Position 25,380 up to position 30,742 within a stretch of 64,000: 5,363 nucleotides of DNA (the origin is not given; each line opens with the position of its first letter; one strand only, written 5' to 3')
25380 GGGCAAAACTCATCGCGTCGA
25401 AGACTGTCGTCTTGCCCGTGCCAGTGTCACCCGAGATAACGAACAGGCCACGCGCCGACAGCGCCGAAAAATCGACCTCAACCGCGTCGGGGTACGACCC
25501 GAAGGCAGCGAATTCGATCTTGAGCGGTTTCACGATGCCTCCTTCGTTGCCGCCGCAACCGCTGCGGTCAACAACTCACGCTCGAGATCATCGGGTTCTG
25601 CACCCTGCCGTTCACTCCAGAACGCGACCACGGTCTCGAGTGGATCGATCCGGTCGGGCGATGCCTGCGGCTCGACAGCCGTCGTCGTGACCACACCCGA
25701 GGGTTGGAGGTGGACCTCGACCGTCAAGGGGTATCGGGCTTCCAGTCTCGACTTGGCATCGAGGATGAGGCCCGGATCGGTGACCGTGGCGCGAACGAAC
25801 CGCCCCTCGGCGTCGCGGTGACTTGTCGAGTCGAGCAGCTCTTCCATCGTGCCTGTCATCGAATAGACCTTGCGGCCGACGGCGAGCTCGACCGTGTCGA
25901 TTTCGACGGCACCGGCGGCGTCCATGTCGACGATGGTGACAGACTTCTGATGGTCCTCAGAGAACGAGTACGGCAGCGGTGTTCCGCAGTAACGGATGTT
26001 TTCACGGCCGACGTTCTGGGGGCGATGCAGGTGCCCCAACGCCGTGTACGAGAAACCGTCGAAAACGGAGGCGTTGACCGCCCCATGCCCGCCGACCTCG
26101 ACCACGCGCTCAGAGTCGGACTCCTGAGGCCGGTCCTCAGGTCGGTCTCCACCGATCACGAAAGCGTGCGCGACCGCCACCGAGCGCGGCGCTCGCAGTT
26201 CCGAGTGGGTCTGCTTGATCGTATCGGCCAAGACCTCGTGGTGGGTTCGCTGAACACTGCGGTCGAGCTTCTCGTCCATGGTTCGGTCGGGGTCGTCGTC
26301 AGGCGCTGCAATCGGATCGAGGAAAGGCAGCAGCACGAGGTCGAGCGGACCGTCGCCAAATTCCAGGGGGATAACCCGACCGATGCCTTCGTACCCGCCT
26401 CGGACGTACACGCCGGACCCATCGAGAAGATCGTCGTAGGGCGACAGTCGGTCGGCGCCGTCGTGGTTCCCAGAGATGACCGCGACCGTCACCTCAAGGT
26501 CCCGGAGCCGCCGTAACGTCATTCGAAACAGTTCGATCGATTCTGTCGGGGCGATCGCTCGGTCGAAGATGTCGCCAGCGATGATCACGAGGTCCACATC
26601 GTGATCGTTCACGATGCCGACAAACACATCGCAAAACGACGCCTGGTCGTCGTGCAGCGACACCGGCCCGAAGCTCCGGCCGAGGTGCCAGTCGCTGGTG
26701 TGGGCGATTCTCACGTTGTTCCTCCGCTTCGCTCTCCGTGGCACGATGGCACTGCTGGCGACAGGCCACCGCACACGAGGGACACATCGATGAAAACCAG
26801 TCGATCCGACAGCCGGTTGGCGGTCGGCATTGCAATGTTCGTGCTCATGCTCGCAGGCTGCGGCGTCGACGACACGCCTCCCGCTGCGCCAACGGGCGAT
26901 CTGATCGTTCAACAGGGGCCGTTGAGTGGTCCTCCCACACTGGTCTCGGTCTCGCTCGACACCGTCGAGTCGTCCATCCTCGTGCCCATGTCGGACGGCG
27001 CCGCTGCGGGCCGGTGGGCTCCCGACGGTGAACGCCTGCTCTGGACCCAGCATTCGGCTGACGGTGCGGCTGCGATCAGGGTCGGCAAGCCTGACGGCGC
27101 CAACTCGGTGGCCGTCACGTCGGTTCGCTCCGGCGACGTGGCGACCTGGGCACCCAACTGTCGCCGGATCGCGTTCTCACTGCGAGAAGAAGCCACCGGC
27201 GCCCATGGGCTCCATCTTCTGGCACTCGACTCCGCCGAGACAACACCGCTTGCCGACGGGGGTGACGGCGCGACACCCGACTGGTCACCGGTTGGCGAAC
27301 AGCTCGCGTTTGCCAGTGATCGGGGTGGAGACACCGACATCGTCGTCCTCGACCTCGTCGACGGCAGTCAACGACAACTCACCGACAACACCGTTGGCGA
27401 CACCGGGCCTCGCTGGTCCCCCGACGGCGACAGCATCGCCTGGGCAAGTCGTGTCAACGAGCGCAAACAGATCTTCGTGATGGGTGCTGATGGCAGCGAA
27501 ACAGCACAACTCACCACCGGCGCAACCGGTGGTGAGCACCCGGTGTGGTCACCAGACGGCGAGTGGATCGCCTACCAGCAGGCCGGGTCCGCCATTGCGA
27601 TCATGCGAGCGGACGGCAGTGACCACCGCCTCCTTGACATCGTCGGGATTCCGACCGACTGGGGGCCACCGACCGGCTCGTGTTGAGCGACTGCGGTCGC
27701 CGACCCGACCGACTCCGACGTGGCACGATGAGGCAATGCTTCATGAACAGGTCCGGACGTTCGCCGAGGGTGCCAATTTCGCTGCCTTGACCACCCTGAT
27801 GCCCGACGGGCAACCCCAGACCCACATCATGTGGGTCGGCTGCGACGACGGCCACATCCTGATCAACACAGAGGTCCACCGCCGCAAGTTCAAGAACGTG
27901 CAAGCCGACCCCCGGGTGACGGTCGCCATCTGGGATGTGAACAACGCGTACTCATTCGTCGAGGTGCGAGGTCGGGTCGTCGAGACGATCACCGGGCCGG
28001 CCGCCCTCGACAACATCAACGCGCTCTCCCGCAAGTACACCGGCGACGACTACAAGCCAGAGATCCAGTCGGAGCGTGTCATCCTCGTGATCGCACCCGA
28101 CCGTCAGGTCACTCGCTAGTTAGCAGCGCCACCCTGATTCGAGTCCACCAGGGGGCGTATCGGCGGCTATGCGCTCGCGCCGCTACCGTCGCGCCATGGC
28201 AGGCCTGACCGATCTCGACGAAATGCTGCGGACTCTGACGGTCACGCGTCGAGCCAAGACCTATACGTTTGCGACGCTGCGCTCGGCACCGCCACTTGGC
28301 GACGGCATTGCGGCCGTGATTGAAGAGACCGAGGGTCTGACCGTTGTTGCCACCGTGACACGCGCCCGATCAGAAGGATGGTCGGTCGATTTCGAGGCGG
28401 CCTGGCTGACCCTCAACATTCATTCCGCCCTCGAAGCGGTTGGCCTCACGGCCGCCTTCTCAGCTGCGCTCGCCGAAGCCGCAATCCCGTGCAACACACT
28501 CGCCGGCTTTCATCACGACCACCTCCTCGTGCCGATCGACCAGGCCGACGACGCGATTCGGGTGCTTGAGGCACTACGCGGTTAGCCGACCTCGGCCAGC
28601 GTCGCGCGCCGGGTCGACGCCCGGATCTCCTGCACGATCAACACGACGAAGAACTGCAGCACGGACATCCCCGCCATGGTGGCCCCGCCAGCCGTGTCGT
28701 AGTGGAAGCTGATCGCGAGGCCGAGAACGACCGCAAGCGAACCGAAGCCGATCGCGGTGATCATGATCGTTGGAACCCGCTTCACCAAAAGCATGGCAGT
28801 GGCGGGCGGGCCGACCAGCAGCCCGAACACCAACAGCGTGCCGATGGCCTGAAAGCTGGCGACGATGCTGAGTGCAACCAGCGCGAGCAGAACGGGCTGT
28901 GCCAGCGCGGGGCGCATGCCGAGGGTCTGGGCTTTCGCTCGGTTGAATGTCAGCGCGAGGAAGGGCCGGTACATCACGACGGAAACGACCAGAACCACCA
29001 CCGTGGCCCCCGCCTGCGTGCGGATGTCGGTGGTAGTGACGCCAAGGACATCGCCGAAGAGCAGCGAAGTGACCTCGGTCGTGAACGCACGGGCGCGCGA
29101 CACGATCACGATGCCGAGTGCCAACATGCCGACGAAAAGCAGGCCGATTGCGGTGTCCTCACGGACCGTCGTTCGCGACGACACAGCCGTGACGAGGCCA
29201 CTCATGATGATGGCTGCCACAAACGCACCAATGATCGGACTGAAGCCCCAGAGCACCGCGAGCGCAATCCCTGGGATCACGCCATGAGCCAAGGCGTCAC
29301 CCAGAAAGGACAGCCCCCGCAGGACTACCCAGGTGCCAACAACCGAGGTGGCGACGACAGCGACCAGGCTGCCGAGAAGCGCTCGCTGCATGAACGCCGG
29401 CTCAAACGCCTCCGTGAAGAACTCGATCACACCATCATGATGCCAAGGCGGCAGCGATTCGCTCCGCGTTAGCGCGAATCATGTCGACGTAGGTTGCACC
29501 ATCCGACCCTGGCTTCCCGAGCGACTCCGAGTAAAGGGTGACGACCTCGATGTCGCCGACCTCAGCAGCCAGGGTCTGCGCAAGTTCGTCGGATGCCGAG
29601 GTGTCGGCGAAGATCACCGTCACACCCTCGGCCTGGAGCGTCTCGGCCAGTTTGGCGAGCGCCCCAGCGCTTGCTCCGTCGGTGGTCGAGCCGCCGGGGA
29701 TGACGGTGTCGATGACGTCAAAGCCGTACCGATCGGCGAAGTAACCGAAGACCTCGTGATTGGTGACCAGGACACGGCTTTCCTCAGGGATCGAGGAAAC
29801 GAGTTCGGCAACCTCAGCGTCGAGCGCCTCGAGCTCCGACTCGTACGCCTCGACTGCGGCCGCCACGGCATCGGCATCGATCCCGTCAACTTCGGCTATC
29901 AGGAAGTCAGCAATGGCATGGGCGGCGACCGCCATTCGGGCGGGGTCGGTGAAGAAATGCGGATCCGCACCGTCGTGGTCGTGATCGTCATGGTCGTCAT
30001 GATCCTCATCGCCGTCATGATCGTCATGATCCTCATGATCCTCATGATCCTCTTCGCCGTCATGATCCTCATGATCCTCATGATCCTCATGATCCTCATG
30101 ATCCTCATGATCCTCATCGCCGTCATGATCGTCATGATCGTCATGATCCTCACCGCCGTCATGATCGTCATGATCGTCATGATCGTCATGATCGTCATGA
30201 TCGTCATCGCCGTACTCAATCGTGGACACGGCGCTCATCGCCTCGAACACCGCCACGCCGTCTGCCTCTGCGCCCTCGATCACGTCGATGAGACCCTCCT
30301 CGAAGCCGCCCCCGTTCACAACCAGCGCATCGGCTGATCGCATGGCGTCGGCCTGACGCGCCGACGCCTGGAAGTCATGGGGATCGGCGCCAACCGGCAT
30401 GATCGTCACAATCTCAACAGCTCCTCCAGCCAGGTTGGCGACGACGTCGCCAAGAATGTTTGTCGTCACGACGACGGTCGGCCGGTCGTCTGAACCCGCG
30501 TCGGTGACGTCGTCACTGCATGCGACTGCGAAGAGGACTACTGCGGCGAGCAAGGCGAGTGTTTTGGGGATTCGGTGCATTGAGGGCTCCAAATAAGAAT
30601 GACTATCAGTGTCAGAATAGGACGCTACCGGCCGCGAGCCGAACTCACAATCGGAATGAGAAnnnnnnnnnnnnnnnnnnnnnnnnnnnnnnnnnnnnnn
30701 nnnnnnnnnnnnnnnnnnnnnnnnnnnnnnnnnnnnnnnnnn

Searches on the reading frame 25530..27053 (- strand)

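Call 35: search_protein_families(library=pfam, proteins=[window:25530-27053:-], max_evalue=0.00001)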
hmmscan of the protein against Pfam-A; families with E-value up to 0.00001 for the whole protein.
window:25530-27053:- (507 aa): 2 families
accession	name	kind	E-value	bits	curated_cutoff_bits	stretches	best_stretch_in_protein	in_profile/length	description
PF00149.33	Metallophos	-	5.9e-13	50.1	21.5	1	115-234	2-116/191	Calcineurin-like phosphoesterase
PF12320.13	SbcD_C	-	6e-06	27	24.4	0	394-481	3-92/94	Type 5 capsule protein repressor C-terminal domain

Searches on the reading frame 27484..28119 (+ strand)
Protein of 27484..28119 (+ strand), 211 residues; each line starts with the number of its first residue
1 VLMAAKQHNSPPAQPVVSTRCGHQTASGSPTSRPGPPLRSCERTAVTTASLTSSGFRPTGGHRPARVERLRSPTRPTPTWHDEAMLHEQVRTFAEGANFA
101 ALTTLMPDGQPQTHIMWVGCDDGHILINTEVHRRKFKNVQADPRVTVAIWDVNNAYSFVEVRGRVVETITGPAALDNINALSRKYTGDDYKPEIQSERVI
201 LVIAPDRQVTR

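Call 35: search_protein_families(library=pfam, proteins=[window:27484-28119:+], max_evalue=0.00001)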
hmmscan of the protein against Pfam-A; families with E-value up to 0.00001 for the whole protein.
window:27484-28119:+ (211 aa): 1 family
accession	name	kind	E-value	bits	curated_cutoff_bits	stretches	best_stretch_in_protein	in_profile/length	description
PF01243.27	PNPOx_N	-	1.5e-17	64.5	28.1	1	86-207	1-115/120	Pyridoxamine 5'-phosphate oxidase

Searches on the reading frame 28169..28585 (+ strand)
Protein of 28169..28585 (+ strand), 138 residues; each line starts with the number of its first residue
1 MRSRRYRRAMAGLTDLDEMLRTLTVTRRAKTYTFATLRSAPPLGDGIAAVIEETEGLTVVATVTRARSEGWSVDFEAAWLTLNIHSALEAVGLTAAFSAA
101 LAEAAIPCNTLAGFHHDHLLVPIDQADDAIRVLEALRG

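Call 35: search_protein_families(library=pfam, proteins=[window:28169-28585:+], max_evalue=0.00001)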
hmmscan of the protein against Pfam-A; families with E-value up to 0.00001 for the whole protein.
window:28169-28585:+ (138 aa): 2 families
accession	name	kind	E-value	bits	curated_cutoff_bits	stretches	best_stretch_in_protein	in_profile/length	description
PF10000.15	ACT_3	-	1.3e-11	44.7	25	1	11-77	1-69/70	ACT domain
PF13840.12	ACT_7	-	3.1e-11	43.4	27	1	76-134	3-64/65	ACT domain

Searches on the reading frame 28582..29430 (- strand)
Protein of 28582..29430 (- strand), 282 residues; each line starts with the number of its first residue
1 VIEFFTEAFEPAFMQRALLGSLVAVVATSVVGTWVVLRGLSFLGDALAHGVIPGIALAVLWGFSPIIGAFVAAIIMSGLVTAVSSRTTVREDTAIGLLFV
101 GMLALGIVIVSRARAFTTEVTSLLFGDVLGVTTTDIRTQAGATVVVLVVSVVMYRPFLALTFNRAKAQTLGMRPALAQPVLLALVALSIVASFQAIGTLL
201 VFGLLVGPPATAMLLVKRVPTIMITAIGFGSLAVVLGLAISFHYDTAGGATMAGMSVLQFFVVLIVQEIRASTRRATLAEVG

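Call 35: search_protein_families(library=pfam, proteins=[window:28582-29430:-], max_evalue=0.00001)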
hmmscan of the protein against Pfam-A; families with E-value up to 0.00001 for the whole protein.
window:28582-29430:- (282 aa): 1 family
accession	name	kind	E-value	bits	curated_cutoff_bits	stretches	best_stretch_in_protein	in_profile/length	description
PF00950.22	ABC-3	-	3.6e-62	210.7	20.1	1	12-266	3-257/258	ABC 3 transport family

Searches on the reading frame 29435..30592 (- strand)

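Call 35: search_protein_families(library=pfam, proteins=[window:29435-30592:-], max_evalue=0.00001)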
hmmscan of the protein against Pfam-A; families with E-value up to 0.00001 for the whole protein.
window:29435-30592:- (385 aa): 1 family
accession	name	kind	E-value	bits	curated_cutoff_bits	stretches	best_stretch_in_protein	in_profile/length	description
PF01297.22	ZnuA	-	6.9e-64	216.3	29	1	40-382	1-263/263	Zinc-uptake complex component A periplasmic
